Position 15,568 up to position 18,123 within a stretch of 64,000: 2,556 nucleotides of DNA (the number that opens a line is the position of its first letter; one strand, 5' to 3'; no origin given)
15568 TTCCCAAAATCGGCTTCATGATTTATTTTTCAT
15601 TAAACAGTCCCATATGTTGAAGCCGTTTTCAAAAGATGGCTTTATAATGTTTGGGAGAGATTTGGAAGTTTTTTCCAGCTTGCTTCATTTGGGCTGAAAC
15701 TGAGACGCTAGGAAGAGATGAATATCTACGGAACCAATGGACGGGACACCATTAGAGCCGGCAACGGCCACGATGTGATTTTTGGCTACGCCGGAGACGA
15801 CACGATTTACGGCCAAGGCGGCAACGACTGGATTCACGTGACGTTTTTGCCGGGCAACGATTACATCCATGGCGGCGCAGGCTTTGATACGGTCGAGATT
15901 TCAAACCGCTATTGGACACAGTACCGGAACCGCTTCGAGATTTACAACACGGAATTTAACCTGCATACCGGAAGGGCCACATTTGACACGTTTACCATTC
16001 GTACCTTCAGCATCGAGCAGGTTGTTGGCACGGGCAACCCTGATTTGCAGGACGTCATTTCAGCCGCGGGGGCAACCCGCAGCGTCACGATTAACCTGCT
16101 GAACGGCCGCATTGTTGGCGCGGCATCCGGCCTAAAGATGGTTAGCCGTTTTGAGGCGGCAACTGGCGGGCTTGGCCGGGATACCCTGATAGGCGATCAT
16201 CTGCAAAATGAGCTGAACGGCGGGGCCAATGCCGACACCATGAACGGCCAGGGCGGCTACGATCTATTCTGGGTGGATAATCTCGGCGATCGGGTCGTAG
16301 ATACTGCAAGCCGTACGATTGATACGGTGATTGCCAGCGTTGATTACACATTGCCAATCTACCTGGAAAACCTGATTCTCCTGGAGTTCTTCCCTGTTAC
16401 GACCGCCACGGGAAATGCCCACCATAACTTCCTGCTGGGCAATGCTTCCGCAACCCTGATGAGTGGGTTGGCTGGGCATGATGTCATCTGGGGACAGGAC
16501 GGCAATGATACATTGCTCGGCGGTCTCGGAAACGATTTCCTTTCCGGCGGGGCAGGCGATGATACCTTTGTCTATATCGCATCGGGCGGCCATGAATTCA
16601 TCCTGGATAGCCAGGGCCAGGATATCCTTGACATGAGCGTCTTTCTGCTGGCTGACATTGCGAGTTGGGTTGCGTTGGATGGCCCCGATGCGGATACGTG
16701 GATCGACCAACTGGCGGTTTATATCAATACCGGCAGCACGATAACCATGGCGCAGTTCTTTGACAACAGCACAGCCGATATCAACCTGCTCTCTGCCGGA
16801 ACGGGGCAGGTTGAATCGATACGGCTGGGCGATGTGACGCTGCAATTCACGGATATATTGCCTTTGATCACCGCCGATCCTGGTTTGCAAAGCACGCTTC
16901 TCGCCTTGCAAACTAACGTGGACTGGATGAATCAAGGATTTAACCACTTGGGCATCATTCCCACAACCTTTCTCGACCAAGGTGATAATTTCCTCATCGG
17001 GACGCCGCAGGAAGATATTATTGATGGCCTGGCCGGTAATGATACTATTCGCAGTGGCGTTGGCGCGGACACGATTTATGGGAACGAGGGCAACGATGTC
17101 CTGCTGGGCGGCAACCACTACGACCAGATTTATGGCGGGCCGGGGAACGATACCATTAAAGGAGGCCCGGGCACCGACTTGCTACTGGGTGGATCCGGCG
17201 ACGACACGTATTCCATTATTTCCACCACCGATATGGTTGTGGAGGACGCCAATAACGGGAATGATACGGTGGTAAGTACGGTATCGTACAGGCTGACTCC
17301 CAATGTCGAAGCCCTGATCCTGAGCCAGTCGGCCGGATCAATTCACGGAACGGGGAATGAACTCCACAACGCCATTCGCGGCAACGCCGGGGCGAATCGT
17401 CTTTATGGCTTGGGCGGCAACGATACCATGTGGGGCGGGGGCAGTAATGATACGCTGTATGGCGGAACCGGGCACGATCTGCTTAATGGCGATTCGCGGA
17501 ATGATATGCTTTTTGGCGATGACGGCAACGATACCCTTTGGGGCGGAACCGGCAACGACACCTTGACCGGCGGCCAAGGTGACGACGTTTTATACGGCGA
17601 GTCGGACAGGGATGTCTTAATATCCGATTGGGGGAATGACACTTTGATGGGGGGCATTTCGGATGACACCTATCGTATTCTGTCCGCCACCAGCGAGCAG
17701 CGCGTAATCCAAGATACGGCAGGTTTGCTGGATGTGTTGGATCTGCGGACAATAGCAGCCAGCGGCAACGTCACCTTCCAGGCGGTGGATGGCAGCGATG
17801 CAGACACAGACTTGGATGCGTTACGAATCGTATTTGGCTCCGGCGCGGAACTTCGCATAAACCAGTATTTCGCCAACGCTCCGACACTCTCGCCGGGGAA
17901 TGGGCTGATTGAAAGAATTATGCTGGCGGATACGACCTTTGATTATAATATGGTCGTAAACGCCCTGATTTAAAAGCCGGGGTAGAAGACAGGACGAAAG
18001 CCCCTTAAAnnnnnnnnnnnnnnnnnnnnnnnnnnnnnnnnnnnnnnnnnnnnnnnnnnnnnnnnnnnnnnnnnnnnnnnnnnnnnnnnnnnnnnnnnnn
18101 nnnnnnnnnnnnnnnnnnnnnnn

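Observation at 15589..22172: RTX-repeat protein and two paralogous 600-750-aa GT-B-like proteins directly downstream of the CMP-nonulosonate pathway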

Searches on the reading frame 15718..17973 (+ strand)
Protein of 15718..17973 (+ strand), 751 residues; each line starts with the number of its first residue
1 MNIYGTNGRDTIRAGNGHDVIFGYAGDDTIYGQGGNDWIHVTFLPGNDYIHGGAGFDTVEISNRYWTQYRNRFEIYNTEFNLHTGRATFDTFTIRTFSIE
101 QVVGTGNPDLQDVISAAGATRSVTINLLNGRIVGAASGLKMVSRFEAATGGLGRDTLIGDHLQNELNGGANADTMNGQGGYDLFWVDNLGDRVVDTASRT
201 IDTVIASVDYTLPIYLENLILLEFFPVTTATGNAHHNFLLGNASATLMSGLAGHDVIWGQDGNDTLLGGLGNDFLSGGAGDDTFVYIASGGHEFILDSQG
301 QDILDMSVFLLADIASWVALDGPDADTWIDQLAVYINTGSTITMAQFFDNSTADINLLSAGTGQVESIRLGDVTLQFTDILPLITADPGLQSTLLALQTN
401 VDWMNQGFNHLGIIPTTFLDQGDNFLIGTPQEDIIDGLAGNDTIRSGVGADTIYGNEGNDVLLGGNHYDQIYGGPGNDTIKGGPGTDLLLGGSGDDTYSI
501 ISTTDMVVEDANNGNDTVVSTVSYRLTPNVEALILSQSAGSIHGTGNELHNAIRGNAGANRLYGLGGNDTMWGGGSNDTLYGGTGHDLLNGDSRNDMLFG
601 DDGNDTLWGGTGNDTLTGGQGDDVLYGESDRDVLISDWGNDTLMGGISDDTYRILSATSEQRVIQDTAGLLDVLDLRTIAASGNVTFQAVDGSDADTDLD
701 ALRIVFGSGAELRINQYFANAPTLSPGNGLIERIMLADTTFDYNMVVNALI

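Call 6: search_protein_families(library=pfam, proteins=[window:15718-17973:+], max_evalue=0.01)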
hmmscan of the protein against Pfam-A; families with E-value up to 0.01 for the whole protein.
window:15718-17973:+ (751 aa): 1 family
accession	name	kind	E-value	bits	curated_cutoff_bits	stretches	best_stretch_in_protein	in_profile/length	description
PF00353.25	HemolysinCabind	-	6e-62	205.5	23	10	4-39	1-36/36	RTX calcium-binding nonapeptide repeat (4 copies)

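Call 9: search_protein_families(library=ncbifam, proteins=[window:15718-17973:+], max_evalue=0.01)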
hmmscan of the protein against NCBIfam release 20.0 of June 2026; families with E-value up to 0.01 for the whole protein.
window:15718-17973:+ (751 aa): 9 families
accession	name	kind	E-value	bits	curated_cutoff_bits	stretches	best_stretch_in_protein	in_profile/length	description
NF033943.0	RTX_toxin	subfamily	1.5e-55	188.9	1000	4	546-691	692-836/930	RTX family hemolysin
NF046115.1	Ca_rpt_SMc04171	equivalog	4.7e-38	131.7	625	5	417-635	271-490/574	SMc04171 family calcium-binding repeat protein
NF052454.1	BtaGlycanEglC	equivalog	5.6e-37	127.7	700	4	469-597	29-158/459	endo-1,3-1,4-beta-glycanase EglC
NF033203.1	entero_EhxA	exception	9.4e-33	113.4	2000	3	547-690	726-867/997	enterohemolysin EhxA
NF035945.1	Zn_serralysin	subfamily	2e-32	113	500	6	436-511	305-380/462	serralysin family metalloprotease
NF053766.1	ZapA_metallo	exception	3.1e-30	105.6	940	5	447-512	336-401/483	ZapA family metalloprotease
NF050046.1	PueAB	exception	1e-25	90.2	670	4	229-304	489-564/616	polyurethane esterase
NF051884.1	ProteaseSapA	equivalog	1.5e-05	23.9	1200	0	435-539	306-414/644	protease SapA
NF041595.1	dap_A_syn_DdaF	equivalog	0.0066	15.2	840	1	28-111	187-273/424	dapdiamide A synthase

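Call 74: list_cluster_members(proteins=[P0002, window:15718-17973:+, window:24340-25389:-, window:9198-10199:-, window:10210-11274:-, window:12785-13567:+, window:13646-14644:+, window:2759-4063:-])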
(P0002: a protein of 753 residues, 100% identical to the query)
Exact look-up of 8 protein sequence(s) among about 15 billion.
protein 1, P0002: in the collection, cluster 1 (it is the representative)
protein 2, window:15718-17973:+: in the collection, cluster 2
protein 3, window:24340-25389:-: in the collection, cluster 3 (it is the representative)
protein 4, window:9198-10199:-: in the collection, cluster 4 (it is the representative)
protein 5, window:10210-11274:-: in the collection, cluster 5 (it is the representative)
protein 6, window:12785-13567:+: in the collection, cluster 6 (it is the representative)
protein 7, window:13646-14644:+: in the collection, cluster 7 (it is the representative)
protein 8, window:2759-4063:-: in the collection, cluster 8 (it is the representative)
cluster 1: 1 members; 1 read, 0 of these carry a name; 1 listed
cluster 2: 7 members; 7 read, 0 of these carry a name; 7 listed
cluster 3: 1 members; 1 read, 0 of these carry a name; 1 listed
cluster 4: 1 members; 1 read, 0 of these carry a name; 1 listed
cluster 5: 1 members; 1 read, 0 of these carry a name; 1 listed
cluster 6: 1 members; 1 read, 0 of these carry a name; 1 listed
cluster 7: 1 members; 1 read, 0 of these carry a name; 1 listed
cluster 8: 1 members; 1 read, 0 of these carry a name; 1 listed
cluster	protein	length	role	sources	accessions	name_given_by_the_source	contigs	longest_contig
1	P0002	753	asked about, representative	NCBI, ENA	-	-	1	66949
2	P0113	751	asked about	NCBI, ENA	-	-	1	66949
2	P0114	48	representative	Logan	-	-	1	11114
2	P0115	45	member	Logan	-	-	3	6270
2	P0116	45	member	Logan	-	-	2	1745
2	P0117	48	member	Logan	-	-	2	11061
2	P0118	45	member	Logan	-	-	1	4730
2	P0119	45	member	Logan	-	-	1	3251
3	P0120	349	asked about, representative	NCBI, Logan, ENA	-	-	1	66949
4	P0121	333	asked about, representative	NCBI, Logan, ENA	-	-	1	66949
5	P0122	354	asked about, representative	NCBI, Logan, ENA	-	-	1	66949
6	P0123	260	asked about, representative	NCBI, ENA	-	-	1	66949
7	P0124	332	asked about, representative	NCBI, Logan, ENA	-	-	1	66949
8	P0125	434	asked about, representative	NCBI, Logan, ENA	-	-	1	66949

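Call 93: search_solved_structures(query=window:15718-17973:+, max_evalue=0.001)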
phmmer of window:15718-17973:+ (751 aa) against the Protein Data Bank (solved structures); distinct sequences matched with E-value up to 0.001: 35.
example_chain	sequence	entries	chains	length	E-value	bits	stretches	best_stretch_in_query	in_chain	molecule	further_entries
7usl_C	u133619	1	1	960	4.9e-38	134.4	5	546-630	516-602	Bifunctional hemolysin-adenylate cyclase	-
7rah_E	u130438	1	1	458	3.7e-22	81.9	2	447-653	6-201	Bifunctional adenylate cyclase toxin/hemolysin CyaA,Bifunctional adenylate cyclase toxin/h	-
6sus_A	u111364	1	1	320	4.9e-17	65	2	591-653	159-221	Bifunctional hemolysin/adenylate cyclase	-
2qua_A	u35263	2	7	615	9.1e-12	47.5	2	581-658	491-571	Extracellular lipase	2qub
9p6c_A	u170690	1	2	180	3e-11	45.8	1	544-642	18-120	Hemolysin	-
2z8z_A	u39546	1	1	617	6.1e-11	44.8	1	447-654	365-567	Lipase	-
2z8x_A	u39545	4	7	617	8.5e-11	44.3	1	447-654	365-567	Lipase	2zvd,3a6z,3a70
2zj6_A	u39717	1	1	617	8.5e-11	44.3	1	447-654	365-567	Lipase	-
2zj7_A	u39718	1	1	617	8.5e-11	44.3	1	447-654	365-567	Lipase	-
9p0c_A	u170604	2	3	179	1.8e-10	43.3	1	589-653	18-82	Hemolysin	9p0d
5cvw_A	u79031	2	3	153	3e-10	42.5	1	591-653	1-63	Bifunctional hemolysin/adenylate cyclase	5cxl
3hbv_P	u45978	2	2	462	6.1e-08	34.9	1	545-643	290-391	Secreted protease C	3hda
3u1r_A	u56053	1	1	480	6.2e-08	34.8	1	434-509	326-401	Alkaline metalloprotease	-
3hbu_P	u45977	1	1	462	6.9e-08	34.7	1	545-643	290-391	Secreted protease C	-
3hb2_P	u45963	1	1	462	7.5e-08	34.6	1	545-643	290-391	Secreted protease C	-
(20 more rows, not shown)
